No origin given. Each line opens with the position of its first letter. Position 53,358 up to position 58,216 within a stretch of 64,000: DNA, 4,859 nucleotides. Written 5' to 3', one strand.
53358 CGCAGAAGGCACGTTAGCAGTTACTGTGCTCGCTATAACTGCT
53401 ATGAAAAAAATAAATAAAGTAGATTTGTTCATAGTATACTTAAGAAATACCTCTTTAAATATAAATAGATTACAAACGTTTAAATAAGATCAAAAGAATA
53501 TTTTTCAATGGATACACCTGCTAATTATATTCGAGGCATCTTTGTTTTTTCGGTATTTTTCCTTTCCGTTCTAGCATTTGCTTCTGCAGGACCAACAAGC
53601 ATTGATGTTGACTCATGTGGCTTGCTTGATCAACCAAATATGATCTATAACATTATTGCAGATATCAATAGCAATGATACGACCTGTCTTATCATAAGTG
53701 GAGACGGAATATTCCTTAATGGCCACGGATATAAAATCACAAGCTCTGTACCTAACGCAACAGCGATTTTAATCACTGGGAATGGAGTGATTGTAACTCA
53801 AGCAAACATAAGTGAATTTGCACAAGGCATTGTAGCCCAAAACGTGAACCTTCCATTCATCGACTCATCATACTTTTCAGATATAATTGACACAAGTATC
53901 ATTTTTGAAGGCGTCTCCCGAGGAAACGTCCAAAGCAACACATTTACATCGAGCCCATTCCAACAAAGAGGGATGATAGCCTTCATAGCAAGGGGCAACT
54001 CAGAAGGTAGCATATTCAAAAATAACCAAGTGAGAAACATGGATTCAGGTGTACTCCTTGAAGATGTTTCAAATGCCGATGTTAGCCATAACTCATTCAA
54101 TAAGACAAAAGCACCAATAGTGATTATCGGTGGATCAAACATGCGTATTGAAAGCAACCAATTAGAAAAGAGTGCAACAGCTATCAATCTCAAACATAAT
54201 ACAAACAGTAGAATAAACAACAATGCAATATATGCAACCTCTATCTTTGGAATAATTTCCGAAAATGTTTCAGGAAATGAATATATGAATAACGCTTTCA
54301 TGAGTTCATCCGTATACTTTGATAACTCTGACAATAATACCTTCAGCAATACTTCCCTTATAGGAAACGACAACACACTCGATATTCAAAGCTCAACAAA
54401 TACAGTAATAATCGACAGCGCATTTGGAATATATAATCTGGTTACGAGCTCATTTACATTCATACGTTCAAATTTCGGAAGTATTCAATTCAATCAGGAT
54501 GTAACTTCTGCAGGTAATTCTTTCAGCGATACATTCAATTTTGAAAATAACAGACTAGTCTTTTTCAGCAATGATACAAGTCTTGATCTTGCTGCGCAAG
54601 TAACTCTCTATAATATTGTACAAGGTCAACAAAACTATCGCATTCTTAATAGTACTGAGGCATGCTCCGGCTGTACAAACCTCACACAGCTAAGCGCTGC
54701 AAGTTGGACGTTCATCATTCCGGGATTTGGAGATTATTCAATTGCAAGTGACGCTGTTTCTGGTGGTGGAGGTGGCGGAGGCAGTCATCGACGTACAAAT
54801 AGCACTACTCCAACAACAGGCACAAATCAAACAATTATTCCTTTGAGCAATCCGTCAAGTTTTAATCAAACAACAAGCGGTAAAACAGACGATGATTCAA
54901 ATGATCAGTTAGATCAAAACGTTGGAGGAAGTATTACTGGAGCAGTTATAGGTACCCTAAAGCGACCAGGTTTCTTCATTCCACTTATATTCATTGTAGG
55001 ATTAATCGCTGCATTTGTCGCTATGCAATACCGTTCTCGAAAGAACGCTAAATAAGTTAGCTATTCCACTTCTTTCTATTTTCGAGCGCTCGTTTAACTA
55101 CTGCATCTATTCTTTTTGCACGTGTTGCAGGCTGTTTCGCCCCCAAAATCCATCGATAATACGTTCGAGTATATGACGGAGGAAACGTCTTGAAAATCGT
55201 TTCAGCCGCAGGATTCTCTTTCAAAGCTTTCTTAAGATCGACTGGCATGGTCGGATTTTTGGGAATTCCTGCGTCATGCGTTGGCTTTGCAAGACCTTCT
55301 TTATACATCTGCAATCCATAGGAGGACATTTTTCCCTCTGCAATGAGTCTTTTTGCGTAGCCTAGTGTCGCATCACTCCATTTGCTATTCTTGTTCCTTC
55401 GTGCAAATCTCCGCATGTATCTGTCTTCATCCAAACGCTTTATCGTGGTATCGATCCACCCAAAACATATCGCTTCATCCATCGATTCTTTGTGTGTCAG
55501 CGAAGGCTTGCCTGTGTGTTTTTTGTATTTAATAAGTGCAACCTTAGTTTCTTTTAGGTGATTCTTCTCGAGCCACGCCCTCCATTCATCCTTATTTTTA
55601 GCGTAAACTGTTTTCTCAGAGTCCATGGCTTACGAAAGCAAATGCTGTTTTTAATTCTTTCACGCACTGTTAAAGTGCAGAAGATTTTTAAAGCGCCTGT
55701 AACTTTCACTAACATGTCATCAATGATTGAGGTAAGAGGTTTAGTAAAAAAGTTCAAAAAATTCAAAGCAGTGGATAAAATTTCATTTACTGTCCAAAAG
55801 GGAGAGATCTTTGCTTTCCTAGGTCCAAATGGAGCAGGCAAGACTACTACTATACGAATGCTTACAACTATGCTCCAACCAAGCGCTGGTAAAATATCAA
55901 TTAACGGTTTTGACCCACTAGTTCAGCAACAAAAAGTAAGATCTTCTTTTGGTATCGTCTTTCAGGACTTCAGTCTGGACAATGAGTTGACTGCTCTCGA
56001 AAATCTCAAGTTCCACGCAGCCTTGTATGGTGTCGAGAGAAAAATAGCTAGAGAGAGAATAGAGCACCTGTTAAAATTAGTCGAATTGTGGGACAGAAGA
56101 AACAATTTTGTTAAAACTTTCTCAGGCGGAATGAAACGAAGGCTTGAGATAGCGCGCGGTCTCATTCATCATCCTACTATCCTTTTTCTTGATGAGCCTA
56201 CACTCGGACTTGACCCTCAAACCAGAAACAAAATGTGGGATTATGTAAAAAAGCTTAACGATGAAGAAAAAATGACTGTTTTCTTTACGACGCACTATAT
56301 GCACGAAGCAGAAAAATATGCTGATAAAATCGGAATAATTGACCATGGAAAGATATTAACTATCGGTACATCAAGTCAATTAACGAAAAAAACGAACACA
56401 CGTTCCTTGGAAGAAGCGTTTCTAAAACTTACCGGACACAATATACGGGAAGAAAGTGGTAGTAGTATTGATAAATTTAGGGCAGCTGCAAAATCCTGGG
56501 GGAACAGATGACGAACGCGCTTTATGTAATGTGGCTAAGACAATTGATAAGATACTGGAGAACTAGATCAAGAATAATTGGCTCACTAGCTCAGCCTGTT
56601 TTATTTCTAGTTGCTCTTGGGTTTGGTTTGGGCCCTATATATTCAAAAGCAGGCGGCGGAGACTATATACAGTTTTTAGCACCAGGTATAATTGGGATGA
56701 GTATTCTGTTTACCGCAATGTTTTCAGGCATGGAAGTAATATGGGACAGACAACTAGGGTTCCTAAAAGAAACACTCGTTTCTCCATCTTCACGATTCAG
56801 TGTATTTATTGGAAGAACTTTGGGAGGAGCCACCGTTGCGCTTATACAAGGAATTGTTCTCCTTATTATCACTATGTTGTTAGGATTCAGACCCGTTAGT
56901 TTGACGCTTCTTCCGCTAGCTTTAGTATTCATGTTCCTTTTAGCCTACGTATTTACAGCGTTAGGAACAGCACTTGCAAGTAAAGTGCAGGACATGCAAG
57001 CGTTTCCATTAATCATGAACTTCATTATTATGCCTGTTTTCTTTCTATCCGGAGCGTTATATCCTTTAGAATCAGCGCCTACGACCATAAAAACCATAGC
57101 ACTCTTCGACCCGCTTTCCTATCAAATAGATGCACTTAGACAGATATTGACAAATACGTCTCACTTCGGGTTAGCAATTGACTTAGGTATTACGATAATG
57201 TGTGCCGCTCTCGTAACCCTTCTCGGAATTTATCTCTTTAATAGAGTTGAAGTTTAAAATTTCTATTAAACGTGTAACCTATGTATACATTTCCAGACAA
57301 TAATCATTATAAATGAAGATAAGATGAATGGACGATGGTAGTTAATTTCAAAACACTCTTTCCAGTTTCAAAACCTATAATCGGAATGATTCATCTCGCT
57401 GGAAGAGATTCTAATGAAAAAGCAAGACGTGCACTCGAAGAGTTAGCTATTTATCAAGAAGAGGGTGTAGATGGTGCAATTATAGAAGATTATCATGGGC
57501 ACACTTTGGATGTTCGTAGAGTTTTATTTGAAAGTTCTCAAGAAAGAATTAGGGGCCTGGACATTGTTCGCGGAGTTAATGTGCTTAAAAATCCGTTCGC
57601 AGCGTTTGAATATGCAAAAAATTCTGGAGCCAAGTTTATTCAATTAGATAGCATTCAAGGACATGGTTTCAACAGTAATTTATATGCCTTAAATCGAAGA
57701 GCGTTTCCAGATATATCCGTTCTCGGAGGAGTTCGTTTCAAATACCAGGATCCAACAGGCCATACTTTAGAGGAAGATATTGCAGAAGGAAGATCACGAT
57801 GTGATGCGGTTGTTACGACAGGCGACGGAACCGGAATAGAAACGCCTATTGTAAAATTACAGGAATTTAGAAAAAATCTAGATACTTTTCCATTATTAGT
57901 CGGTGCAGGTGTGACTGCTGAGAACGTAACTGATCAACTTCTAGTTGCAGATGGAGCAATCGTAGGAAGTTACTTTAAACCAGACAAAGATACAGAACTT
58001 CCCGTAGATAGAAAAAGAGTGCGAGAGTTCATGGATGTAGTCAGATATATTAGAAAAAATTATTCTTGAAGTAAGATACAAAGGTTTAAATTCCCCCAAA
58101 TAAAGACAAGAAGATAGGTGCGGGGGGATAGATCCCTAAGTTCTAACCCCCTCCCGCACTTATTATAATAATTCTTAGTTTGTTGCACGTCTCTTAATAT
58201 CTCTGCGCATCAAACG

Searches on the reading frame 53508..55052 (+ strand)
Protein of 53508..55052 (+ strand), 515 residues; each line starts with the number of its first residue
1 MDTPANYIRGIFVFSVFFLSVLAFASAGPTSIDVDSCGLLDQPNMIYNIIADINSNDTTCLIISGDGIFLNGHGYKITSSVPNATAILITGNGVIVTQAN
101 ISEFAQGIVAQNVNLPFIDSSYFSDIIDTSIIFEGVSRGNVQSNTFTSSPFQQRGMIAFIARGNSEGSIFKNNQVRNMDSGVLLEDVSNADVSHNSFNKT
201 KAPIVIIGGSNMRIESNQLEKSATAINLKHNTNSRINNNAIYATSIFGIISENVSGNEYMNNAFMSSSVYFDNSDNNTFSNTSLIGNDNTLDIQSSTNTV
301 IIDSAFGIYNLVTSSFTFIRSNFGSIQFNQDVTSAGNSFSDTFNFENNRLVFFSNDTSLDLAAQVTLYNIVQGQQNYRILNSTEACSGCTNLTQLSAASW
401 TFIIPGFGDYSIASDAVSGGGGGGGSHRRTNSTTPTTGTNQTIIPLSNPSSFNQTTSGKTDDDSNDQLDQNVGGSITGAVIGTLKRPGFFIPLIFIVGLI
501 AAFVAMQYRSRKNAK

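Call 12: search_protein_families(library=pfam, proteins=[window:53508-55052:+], max_evalue=0.001)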
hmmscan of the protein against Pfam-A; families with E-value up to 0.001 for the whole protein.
window:53508-55052:+ (515 aa): 2 families
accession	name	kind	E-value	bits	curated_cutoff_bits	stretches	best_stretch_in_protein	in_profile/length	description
PF13229.12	Beta_helix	-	9.4e-09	35.5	25.9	1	164-301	8-153/158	Right handed beta helix region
PF05048.19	NosD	-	5.6e-07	29.6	23.6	1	164-296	45-181/212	Periplasmic copper-binding protein (NosD)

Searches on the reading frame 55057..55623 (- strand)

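Call 73: search_protein_families(library=pfam, proteins=[window:55057-55623:-], max_evalue=0.001)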
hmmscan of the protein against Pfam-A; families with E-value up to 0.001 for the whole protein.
window:55057-55623:- (188 aa): 1 family
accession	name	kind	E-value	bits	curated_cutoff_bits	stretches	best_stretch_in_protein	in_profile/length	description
PF13376.11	OmdA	-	1.9e-19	69.8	25.6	1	124-181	2-59/60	Bacteriocin-protection, YdeI or OmpD-Associated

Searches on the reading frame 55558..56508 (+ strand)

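Call 73: search_protein_families(library=pfam, proteins=[window:55558-56508:+], max_evalue=0.001)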
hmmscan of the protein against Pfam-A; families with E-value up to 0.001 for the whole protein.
window:55558-56508:+ (317 aa): 5 families
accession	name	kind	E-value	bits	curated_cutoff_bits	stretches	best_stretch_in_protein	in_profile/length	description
PF00005.33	ABC_tran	-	3.4e-35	122.1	25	1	73-215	2-136/137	ABC transporter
PF13175.12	AAA_15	-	1.3e-08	35.4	32.1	0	205-246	328-369/374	AAA ATPase domain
PF13304.12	AAA_21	-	3.5e-08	34.3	27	0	205-246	255-298/304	AAA domain, putative AbiEii toxin, Type IV TA system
PF13476.12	AAA_23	-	5.1e-06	27.7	27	1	64-241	5-171/201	AAA domain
PF02463.25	SMC_N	-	8.6e-05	22.5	40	1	63-259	7-210/220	RecF/RecN/SMC N terminal domain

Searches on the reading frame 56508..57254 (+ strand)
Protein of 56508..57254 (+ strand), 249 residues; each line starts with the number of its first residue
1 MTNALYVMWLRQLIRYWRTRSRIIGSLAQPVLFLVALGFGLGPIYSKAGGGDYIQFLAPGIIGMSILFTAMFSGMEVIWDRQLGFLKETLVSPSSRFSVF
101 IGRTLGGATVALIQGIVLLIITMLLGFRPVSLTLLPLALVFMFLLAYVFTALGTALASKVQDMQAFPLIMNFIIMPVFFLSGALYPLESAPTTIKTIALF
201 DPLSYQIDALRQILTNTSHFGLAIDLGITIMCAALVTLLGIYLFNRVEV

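Call 73: search_protein_families(library=pfam, proteins=[window:56508-57254:+], max_evalue=0.001)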
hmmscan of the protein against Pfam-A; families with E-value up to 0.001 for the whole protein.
window:56508-57254:+ (249 aa): 2 families
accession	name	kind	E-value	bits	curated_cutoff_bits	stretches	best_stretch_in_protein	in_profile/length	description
PF01061.29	ABC2_membrane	-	5.8e-34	117.9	26.9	1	5-214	3-210/211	ABC-2 type transporter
PF12698.13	ABC2_membrane_3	-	1e-21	77.8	31.6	1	51-242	158-347/347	ABC-2 family transporter protein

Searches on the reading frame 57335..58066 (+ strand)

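Call 73: search_protein_families(library=pfam, proteins=[window:57335-58066:+], max_evalue=0.001)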
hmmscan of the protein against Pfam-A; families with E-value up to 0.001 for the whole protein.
window:57335-58066:+ (244 aa): 1 family
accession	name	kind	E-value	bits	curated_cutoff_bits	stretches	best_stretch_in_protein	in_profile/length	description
PF03437.21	BtpA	-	2.6e-25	89.8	30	1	12-236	2-252/254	BtpA family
